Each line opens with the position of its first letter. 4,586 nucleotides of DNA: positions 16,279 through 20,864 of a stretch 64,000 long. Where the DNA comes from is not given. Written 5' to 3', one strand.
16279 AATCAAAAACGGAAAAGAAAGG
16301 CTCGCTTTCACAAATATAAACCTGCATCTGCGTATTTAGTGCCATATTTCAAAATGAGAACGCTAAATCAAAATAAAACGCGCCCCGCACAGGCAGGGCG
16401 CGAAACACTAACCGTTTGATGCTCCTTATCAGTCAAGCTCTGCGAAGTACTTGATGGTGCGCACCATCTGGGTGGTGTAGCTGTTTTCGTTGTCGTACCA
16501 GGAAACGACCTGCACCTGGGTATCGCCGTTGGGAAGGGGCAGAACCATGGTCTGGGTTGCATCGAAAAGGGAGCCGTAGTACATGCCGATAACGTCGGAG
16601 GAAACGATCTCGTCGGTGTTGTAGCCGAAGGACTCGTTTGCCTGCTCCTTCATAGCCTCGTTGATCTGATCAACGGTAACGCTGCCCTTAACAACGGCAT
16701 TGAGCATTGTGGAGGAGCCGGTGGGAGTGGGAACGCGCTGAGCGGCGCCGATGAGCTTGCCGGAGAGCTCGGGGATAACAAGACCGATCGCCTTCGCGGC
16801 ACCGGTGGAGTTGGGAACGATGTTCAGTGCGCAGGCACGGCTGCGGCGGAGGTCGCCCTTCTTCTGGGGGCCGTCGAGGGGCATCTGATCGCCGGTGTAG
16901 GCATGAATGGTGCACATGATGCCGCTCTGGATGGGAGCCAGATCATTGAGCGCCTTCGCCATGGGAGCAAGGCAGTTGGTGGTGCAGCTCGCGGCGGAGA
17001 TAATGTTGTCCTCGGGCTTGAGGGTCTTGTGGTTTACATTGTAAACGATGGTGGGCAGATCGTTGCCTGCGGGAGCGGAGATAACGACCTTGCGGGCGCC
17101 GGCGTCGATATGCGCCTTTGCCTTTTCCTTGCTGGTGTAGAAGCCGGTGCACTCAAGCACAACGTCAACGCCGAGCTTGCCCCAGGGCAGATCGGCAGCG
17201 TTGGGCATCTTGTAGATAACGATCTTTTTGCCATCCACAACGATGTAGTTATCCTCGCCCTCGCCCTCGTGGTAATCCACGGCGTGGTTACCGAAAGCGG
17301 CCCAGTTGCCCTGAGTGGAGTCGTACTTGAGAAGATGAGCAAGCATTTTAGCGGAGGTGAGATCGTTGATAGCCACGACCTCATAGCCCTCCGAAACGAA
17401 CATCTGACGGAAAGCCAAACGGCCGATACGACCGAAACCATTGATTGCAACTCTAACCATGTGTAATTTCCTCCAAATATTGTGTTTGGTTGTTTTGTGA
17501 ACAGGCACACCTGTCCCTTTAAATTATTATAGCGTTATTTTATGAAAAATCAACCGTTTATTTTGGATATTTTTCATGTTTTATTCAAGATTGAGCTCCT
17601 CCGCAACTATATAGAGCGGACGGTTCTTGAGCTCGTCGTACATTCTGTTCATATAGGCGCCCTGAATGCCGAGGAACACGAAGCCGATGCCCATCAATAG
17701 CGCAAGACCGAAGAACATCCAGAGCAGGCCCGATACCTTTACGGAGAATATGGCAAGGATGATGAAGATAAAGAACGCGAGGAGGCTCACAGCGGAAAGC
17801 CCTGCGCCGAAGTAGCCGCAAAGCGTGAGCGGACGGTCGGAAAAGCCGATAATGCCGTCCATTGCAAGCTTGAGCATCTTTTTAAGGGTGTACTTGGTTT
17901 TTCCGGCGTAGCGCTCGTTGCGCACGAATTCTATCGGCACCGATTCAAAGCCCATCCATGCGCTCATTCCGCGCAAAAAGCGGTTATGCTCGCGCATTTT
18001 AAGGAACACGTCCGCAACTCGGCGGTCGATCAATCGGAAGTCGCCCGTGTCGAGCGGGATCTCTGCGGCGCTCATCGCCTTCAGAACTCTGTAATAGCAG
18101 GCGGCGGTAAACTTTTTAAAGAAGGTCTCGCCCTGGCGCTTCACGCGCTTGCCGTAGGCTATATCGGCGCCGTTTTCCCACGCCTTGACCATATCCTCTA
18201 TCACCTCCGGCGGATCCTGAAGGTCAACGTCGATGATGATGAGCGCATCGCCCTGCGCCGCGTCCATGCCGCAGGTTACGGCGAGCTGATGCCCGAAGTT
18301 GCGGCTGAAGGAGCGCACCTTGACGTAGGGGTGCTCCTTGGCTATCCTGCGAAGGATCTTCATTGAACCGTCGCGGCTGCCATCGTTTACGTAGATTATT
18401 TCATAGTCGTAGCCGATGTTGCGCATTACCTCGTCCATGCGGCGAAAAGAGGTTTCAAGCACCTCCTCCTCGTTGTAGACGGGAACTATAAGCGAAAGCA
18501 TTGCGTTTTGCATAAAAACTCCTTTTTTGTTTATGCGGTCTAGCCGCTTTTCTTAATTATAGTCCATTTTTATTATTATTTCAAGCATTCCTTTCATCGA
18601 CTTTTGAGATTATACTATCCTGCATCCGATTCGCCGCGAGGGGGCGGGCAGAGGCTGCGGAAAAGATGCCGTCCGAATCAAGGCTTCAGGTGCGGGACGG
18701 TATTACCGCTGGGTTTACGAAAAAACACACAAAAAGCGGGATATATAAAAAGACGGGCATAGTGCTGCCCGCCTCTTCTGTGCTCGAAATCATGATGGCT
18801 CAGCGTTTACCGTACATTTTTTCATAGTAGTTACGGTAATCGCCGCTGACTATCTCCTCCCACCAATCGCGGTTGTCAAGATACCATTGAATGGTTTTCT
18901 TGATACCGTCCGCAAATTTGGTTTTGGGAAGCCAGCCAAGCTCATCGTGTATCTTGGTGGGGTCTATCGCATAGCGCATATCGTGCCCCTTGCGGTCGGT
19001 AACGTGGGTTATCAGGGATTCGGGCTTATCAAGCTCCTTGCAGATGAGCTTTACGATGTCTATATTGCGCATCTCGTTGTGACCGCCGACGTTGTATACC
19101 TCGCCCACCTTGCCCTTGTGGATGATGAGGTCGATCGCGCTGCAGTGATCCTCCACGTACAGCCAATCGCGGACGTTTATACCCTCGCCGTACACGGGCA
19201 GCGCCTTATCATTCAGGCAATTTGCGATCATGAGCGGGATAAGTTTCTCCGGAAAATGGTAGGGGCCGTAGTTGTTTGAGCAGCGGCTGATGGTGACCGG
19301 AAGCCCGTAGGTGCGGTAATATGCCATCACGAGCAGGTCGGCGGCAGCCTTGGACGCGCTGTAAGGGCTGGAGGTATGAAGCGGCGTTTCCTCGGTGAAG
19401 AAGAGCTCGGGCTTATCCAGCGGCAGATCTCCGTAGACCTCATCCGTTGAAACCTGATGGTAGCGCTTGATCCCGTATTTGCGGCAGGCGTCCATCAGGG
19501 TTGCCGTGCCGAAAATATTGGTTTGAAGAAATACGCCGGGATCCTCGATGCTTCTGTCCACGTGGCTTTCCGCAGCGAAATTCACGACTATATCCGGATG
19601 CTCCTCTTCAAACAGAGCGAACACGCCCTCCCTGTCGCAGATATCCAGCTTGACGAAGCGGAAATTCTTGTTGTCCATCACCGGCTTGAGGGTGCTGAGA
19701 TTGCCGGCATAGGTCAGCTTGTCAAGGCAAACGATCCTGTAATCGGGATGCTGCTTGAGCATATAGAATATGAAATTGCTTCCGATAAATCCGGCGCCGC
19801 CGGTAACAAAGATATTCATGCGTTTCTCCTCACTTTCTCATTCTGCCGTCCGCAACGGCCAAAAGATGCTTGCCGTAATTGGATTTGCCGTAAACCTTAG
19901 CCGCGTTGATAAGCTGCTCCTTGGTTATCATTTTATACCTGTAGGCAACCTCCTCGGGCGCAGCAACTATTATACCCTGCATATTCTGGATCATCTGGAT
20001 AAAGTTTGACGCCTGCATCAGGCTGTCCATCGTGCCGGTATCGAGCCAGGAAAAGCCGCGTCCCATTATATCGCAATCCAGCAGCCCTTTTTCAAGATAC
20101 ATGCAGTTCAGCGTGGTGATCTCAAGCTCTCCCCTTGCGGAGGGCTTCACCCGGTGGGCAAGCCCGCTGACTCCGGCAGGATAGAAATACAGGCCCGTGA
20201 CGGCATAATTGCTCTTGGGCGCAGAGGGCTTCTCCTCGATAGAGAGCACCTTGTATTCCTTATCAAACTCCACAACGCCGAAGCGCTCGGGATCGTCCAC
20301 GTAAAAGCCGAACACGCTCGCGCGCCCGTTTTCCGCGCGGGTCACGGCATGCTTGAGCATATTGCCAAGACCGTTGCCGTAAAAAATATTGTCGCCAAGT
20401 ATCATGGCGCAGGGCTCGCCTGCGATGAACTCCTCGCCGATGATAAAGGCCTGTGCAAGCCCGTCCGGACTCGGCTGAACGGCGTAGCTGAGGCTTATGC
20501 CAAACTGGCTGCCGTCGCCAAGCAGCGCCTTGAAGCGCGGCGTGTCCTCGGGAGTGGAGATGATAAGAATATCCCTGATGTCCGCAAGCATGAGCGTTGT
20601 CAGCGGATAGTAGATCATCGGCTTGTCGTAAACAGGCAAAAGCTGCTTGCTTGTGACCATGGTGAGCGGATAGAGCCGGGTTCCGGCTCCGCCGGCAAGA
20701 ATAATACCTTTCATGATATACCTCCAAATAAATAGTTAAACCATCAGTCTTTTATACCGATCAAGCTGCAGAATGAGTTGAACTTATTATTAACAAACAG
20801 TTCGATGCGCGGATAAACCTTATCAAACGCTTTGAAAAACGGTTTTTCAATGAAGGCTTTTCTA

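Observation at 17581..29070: Glycan locus couples a dTDP-amino-dideoxyhexose pathway to a free-standing A-T-C NRPS-like enzyme and a D-2-hydroxyacid dehydrogenase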

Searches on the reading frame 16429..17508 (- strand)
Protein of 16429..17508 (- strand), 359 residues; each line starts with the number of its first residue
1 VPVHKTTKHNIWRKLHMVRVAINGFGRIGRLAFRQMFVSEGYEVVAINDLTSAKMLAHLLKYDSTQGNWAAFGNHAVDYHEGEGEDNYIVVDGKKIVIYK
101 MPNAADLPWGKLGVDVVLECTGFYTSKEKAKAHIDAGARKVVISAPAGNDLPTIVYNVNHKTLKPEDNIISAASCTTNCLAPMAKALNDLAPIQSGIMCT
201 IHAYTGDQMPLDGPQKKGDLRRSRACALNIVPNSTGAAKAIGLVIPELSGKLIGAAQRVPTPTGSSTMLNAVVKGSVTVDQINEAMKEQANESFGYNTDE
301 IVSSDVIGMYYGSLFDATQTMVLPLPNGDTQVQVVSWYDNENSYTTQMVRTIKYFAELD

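Call 6: search_protein_families(library=pfam, proteins=[window:16429-17508:-])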
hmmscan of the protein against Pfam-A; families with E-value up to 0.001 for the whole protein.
window:16429-17508:- (359 aa): 2 families
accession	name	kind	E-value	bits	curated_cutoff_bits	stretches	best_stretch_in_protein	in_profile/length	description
PF02800.25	Gp_dh_C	-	8.4e-50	168.9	24.4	1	180-338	1-158/158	Glyceraldehyde 3-phosphate dehydrogenase, C-terminal domain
PF00044.30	Gp_dh_N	-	2.8e-32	111.4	31.7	1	18-127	1-101/101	Glyceraldehyde 3-phosphate dehydrogenase, NAD binding domain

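Call 70: find_homologous_proteins(query=window:16429-17508:-, max_evalue=1e-50)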
Query window:16429-17508:- (359 aa): 8000 proteins with E <= 1e-50 among 8000 candidates; the best 120 are listed.
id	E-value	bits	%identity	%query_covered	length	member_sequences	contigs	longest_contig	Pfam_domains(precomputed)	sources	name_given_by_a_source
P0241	2.0e-254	861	90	85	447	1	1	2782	PF02800.26,PF00044.31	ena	-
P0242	4.9e-231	784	-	-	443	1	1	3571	PF02800.26,PF00044.31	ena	-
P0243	2.9e-213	725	-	-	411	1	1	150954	PF02800.26,PF00044.31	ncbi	-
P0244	1.1e-202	691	90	95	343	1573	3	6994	PF02800.26,PF00044.31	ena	-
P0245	1.9e-202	690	90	95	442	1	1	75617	PF02800.26,PF00044.31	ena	-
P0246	2.9e-201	686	89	95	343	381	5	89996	PF02800.26,PF00044.31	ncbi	-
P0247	2.6e-200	683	89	95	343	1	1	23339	PF02800.26,PF00044.31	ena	-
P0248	3.5e-200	682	89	95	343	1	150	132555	PF02800.26,PF00044.31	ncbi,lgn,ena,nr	ncbi:MAG: type I glyceraldehyde-3-phosphate dehydrogenase [Clostridiales bacterium]|nr:type I glycer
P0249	3.5e-200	682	89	95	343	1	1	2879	PF02800.26,PF00044.31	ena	-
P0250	3.6e-200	682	89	95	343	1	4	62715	PF02800.26,PF00044.31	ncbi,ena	-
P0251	4.7e-200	682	89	95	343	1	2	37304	PF02800.26,PF00044.31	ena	-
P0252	6.7e-200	682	89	95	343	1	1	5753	PF02800.26,PF00044.31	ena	-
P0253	9.6e-200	681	89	95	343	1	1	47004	PF02800.26,PF00044.31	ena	-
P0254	1.2e-199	681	89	95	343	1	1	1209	PF02800.26,PF00044.31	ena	-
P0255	1.2e-199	681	89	95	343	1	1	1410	PF02800.26,PF00044.31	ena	-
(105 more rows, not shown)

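Call 71: find_encoding_contigs(protein=P0248, flank=10000, max_places=10)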
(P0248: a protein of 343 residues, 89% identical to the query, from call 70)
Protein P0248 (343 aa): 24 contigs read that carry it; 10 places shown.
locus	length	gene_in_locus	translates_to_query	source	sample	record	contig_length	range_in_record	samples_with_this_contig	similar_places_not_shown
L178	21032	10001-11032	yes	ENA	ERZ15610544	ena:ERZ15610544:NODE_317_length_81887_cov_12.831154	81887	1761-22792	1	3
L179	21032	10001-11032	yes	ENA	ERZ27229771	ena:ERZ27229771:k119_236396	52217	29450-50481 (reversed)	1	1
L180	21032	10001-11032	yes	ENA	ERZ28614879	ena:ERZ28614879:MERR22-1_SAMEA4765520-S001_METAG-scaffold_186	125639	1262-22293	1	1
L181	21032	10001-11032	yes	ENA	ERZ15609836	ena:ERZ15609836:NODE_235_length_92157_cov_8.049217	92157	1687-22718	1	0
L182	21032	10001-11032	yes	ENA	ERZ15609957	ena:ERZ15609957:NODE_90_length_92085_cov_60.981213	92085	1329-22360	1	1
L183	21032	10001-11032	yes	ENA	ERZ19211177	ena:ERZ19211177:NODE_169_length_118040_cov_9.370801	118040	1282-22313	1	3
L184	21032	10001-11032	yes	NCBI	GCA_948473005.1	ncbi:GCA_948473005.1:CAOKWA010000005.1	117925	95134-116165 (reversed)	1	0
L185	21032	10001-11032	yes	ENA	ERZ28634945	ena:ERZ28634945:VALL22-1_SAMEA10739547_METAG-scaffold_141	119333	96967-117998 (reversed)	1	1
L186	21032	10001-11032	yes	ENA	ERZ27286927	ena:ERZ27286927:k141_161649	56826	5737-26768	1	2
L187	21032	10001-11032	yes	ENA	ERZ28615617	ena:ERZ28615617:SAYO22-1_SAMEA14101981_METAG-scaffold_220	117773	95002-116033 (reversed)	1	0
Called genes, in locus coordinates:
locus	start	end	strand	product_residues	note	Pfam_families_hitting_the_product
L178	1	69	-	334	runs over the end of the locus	PF09587:PGA_cap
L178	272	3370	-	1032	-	PF22907:Ams1-like_1st, PF01074:Glyco_hydro_38N, PF09261:Alpha-mann_mid, PF07748:Glyco_hydro_38C, PF17677:Glyco_hydro38C2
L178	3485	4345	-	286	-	PF04439:Adenyl_transf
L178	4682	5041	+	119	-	PF02699:YajC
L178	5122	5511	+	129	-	-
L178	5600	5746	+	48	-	PF13165:SCIFF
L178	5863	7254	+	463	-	PF04055:Radical_SAM, PF13353:Fer4_12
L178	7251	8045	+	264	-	PF03446:NAD_binding_2 (faint), PF03807:F420_oxidored, PF14748:P5CR_dimer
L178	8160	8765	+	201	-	-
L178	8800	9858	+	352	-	-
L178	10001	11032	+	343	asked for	PF00044:Gp_dh_N, PF02800:Gp_dh_C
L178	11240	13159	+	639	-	PF13306:LRR_5, PF13855:LRR_8 (faint), PF13306:LRR_5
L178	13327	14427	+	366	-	PF04055:Radical_SAM, PF13353:Fer4_12 (weak), PF13186:SPASM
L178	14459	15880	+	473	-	-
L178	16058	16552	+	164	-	PF12802:MarR_2, PF22381:Staph_reg_Sar_Rot (weak), PF01047:MarR (weak), PF13412:HTH_24 (weak), PF13463:HTH_27, PF22166:WHD_ArnR1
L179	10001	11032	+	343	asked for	PF00044:Gp_dh_N, PF02800:Gp_dh_C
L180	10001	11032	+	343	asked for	PF00044:Gp_dh_N, PF02800:Gp_dh_C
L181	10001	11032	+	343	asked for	PF00044:Gp_dh_N, PF02800:Gp_dh_C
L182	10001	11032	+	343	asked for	PF00044:Gp_dh_N, PF02800:Gp_dh_C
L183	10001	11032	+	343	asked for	PF00044:Gp_dh_N, PF02800:Gp_dh_C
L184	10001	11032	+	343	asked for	PF00044:Gp_dh_N, PF02800:Gp_dh_C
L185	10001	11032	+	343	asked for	PF00044:Gp_dh_N, PF02800:Gp_dh_C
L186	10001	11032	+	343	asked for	PF00044:Gp_dh_N, PF02800:Gp_dh_C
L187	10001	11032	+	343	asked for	PF00044:Gp_dh_N, PF02800:Gp_dh_C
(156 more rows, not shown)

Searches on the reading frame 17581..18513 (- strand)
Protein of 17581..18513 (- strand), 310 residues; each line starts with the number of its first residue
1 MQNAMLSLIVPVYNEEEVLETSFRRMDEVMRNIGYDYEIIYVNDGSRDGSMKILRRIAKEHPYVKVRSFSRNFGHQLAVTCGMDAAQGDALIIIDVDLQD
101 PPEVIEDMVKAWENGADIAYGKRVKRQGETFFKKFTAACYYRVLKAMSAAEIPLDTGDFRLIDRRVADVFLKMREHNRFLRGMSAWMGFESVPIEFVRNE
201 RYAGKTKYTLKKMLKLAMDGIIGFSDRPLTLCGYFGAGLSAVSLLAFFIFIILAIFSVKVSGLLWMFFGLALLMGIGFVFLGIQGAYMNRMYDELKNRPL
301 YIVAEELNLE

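Call 3: search_protein_families(library=pfam, proteins=[window:17581-18513:-])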
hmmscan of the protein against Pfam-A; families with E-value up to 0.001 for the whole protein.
window:17581-18513:- (310 aa): 4 families
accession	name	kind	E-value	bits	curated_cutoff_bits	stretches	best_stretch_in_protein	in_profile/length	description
PF00535.33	Glycos_transf_2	-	3.8e-33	115.2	23.3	1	7-167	1-164/168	Glycosyl transferase family 2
PF10111.15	Glyco_tranf_2_2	-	0.00075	19.5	27.3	1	7-110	1-104/276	Glycosyltransferase like family 2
PF13506.12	Glyco_transf_21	-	0.00076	19.4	21.7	0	81-151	24-95/174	Glycosyl transferase family 21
PF13641.12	Glyco_tranf_2_3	-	0.00086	19.8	27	0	6-137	3-137/230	Glycosyltransferase like family 2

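Call 11: search_protein_families(library=ncbifam, proteins=[window:17581-18513:-], max_evalue=0.001)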
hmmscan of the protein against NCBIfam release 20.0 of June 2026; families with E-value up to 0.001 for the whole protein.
window:17581-18513:- (310 aa): 16 families
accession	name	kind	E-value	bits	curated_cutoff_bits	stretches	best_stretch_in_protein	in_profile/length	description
NF047588.1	GlcsyltransPgfSStrep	equivalog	3.1e-75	253.3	500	1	6-305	3-304/308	glycosyltransferase PgfS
NF007986.1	PRK10714.1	equivalog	5.6e-44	150.4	529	1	6-305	8-310/316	undecaprenyl-phosphate 4-deoxy-4-formamido-L-arabinose transferase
TIGR03937.1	PgaC_IcaA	equivalog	1.6e-14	53.7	422.3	1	3-114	44-152/407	poly-beta-1,6-N-acetyl-D-glucosamine synthase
NF007482.0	PRK10073.1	equivalog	2e-14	53.4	423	1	3-119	5-118/334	glycosyltransferase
TIGR04283.1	glyco_like_mftF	equivalog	1.9e-11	44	182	1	6-140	1-125/221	TIGR04283 family arsenosugar biosynthesis glycosyltransferase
TIGR03111.1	glyc2_xrt_Gpos1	hypoth_equivalog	1.2e-10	40.8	363.95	1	6-119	51-163/439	TIGR03111 family XrtG-associated glycosyltransferase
NF041875.1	EPS_EpsD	equivalog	4.2e-10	39.5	370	1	6-118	1-111/325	exopolysaccharide biosynthesis glycosyltransferase EpsD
NF047683.1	TeichurnBiosyTuaG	equivalog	1.1e-08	35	400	1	3-109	5-108/252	teichuronic acid biosynthesis protein TuaG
NF041394.1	GtaseAglG_Halo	equivalog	1.6e-06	27.6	440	1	7-127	4-122/304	glucosyl-dolichyl phosphate glucuronosyltransferase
NF038299.1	EPS_HpsN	equivalog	1.5e-05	24.2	425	1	5-118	2-112/317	hormogonium polysaccharide biosynthesis glycosyltransferase HpsN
NF050050.1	ProtGlycPglI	equivalog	2e-05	24.1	500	1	4-124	2-120/306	GalNAc(5)-diNAcBac-PP-undecaprenol beta-1,3-glucosyltransferase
NF041391.1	DPhHxTase_Halo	equivalog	2.3e-05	23.5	375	1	12-131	3-112/213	dolichyl-phosphate hexose transferase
NF038302.1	EPS_HpsE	equivalog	7e-05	21.9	300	1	6-125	3-125/307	hormogonium polysaccharide biosynthesis glycosyltransferase HpsE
NF058614.1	PPMAGASynPpgS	equivalog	7.5e-05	22.2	370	1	8-127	4-117/226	polyprenyl-phospho-N-acetylgalactosaminyl synthase PpgS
NF053739.1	GlytfEpsEBac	equivalog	0.00076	18.5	450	0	6-92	3-87/265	glycosyltransferase EpsE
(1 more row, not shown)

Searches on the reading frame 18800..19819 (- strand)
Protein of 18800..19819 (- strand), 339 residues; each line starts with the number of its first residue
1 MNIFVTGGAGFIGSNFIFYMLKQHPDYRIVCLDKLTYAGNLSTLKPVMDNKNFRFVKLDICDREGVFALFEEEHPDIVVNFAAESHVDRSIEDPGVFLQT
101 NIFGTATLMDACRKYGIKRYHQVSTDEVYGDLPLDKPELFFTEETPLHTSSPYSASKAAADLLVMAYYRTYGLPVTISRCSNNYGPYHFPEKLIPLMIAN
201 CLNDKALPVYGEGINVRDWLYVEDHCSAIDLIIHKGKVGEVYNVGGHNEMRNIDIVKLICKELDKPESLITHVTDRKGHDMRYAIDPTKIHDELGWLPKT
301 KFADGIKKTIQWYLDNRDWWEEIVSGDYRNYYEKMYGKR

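Call 3: search_protein_families(library=pfam, proteins=[window:18800-19819:-])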
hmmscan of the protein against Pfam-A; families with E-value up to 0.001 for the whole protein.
window:18800-19819:- (339 aa): 7 families
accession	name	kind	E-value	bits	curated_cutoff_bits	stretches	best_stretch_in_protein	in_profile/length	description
PF16363.11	GDP_Man_Dehyd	-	1.8e-88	297.7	27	1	4-309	1-332/332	GDP-mannose 4,6 dehydratase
PF01370.27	Epimerase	-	4.1e-70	236.4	20.9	1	3-245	1-240/240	NAD dependent epimerase/dehydratase family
PF01073.25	3Beta_HSD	-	9.5e-16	58.1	22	1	5-226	2-222/280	3-beta hydroxysteroid dehydrogenase/isomerase family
PF07993.18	NAD_binding_4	-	8.5e-15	55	20.1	1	76-182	90-206/258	Male sterility protein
PF02719.21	Polysacc_synt_2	-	1e-14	54.9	20.2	1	3-127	1-130/293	Polysaccharide biosynthesis protein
PF04321.23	RmlD_sub_bind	-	1.6e-13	50.8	27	1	1-209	1-175/287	RmlD substrate binding domain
PF13460.12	NAD_binding_10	-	9.7e-05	22.7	27.2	1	7-165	1-132/184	NAD(P)H-binding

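Call 11: search_protein_families(library=ncbifam, proteins=[window:18800-19819:-], max_evalue=0.001)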
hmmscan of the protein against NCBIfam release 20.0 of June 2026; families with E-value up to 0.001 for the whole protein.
window:18800-19819:- (339 aa): 29 families (the best 25 are shown)
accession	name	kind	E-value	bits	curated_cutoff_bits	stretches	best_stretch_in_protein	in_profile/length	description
TIGR01181.1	dTDP_gluc_dehyt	equivalog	4.2e-150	499.2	365.1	1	3-323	2-321/321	dTDP-glucose 4,6-dehydratase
NF007582.0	PRK10217.1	equivalog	1.8e-125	418.7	698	1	2-329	3-347/355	dTDP-glucose 4,6-dehydratase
NF007490.0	PRK10084.1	subfamily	1.1e-124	416.1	649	1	1-337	1-358/361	dTDP-glucose 4,6-dehydratase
TIGR04180.1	EDH_00030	hypoth_equivalog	3.9e-41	141.1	475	1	3-300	1-296/297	NAD-dependent 4,6-dehydratase LegB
TIGR01179.1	galE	equivalog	1.4e-36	126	262.3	1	2-315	1-327/332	UDP-glucose 4-epimerase GalE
TIGR02622.1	CDP_4_6_dhtase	equivalog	1.5e-29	103.3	278.45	1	2-315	6-332/352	CDP-glucose 4,6-dehydratase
NF007956.0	PRK10675.1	subfamily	4.9e-22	78.5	394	1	1-314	1-330/338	UDP-glucose 4-epimerase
TIGR02197.1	heptose_epim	equivalog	3.1e-19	69.3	274.6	1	3-315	1-315/316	ADP-glyceromanno-heptose 6-epimerase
TIGR01472.1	gmd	equivalog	1.5e-18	67.1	415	1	4-237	4-243/342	GDP-mannose 4,6-dehydratase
NF047922.1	GDPFucSynFcl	equivalog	5e-17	62.3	500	1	57-317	36-305/308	GDP-L-fucose synthase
NF011728.1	PRK15181.1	equivalog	5e-17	61.9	760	1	4-317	19-341/348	Vi polysaccharide biosynthesis UDP-N-acetylglucosaminuronic acid C-4 epimerase TviC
NF043036.1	ErythonDh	equivalog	7.9e-13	48.3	325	1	1-169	1-165/321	D-erythronate dehydrogenase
TIGR01214.1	rmlD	equivalog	2.1e-12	46.8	224.05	1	3-187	2-154/285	dTDP-4-dehydrorhamnose reductase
TIGR03589.1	PseB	equivalog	2.9e-12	46.2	407.75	1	2-128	6-128/324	UDP-N-acetylglucosamine 4,6-dehydratase (inverting)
TIGR03466.1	HpnA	hypoth_equivalog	1.1e-11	44.2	367.65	1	2-249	2-233/327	hopanoid-associated sugar epimerase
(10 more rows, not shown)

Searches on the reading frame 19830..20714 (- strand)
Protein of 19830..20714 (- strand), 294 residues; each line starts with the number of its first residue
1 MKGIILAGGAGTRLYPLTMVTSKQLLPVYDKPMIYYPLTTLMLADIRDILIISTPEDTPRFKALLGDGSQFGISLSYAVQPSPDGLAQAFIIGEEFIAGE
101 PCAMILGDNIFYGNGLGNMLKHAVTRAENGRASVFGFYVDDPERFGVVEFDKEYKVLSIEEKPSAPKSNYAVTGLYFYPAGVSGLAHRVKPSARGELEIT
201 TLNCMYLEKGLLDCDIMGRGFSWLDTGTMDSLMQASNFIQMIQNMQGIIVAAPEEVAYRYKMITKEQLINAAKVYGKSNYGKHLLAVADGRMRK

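Call 3: search_protein_families(library=pfam, proteins=[window:19830-20714:-])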
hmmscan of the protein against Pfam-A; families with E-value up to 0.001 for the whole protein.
window:19830-20714:- (294 aa): 2 families
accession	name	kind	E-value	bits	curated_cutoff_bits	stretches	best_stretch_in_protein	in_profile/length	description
PF00483.29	NTP_transferase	-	6e-74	249.1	21.2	1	2-240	1-243/245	Nucleotidyl transferase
PF12804.13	NTP_transf_3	-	1e-06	29.4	27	1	3-125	1-112/160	MobA-like NTP transferase domain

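Call 11: search_protein_families(library=ncbifam, proteins=[window:19830-20714:-], max_evalue=0.001)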
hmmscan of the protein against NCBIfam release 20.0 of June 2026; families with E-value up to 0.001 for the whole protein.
window:19830-20714:- (294 aa): 28 families (the best 25 are shown)
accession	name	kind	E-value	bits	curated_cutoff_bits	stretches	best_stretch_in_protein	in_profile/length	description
TIGR01207.1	rmlA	equivalog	8.1e-137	455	360.65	1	2-288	1-285/286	glucose-1-phosphate thymidylyltransferase RfbA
NF012024.0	PRK15480.1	equivalog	3.5e-128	426.8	588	1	2-289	5-290/292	glucose-1-phosphate thymidylyltransferase RfbA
TIGR01208.1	rmlA_long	equivalog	9.6e-53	179.3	320.25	1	2-277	1-271/353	glucose-1-phosphate thymidylyltransferase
TIGR03992.1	Arch_glmU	subfamily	2.7e-37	128.6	292.1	1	1-239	1-227/393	bifunctional sugar-1-phosphate nucleotidylyltransferase/acetyltransferase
NF041313.1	UDPGP_AglF_Halo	equivalog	1.1e-28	100.3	400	1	1-201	1-197/234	UTP--glucose-1-phosphate uridylyltransferase AglF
NF041173.1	Sug_nt_acttase_Thmprot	equivalog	1.4e-23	83.5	600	1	1-265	1-252/405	bifunctional sugar-1-phosphate nucleotidylyltransferase/acetyltransferase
NF052502.1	man1P_GTase_Rv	exception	1.4e-21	76.8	440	1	3-237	3-228/352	mannose-1-phosphate guanylyltransferase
TIGR01099.1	galU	equivalog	6.6e-21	75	326.8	2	74-231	95-257/261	UTP--glucose-1-phosphate uridylyltransferase GalU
NF045761.1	NAMPUrTaseMurU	equivalog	9.8e-16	58.3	250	1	1-235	1-223/226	N-acetylmuramate alpha-1-phosphate uridylyltransferase MurU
NF003670.0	PRK05293.1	equivalog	7.2e-13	48.2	470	1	105-236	124-255/382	glucose-1-phosphate adenylyltransferase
NF009928.0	PRK13389.1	equivalog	1.8e-12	47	548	2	2-53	10-61/302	UTP--glucose-1-phosphate uridylyltransferase GalU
TIGR02091.1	glgC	equivalog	3.7e-11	42.7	424.9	2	104-177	117-197/364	glucose-1-phosphate adenylyltransferase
NF001947.0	PRK00725.1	subfamily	2.1e-09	36.6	470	0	104-168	134-198/426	glucose-1-phosphate adenylyltransferase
NF002023.0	PRK00844.1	subfamily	7.3e-09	34.9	458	0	3-52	9-59/408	glucose-1-phosphate adenylyltransferase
NF007516.0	PRK10122.1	equivalog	1.8e-08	33.9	534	1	2-53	5-56/297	UTP--glucose-1-phosphate uridylyltransferase GalF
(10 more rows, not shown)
